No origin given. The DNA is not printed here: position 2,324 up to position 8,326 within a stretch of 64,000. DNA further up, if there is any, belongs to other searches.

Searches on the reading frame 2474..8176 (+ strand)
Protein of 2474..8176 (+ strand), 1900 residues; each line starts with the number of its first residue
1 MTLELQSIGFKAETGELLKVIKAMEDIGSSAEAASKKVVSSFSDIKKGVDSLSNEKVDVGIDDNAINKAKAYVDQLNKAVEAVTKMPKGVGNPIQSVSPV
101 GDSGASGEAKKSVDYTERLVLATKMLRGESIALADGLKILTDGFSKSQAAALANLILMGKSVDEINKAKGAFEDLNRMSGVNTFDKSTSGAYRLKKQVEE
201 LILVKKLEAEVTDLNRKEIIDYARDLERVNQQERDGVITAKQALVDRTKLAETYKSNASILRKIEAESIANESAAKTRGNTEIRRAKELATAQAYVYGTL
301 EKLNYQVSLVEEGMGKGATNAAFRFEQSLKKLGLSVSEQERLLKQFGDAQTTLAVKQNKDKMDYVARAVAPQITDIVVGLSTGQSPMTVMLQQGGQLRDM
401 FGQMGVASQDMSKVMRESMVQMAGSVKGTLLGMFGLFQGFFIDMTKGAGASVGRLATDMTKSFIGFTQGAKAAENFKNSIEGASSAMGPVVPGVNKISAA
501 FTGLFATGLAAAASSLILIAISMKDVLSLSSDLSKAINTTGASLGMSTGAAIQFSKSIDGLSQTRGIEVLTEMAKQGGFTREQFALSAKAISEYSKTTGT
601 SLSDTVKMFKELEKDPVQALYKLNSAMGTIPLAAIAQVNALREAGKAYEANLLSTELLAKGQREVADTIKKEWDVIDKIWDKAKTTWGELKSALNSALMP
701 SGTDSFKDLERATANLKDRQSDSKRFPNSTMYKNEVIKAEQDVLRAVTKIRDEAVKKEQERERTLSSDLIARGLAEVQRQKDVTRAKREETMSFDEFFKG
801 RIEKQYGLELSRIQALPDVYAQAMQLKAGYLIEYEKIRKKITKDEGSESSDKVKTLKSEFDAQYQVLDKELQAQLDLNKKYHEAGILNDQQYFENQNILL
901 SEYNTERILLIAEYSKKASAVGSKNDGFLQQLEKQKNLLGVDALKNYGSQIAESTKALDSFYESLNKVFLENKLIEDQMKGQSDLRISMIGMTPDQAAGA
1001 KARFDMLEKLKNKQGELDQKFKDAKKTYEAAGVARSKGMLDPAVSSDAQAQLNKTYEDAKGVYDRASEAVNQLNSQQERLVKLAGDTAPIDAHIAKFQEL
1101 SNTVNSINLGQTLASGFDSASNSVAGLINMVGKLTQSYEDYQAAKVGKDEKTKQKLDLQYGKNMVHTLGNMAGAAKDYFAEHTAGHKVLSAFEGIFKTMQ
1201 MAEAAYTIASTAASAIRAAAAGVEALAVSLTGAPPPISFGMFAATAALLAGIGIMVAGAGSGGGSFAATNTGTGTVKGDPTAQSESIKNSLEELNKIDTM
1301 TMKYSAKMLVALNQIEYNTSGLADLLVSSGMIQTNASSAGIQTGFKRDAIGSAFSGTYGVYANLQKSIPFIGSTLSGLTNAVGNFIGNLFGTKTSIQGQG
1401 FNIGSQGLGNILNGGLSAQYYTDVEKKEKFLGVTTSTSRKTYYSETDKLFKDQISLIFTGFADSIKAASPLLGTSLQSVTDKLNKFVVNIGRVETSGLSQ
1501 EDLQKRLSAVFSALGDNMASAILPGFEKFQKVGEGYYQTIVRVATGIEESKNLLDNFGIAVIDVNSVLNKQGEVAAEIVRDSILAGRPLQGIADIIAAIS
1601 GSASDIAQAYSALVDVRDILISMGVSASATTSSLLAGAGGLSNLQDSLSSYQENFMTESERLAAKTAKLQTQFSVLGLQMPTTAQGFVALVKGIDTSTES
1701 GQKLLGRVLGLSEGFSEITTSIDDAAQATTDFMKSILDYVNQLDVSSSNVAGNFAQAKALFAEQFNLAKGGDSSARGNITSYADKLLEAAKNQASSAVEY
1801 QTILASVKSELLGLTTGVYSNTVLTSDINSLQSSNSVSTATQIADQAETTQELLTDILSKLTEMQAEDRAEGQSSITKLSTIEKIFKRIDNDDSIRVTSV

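Call 16: search_protein_families(library=pfam, proteins=[window:2474-8176:+], max_evalue=0.001)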
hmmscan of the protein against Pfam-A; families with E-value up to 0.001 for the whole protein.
window:2474-8176:+ (1900 aa): 1 family
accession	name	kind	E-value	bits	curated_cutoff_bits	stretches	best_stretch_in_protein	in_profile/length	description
PF06791.18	TMP_2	-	2.6e-24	86.5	30.2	2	506-638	72-207/208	Prophage tail length tape measure protein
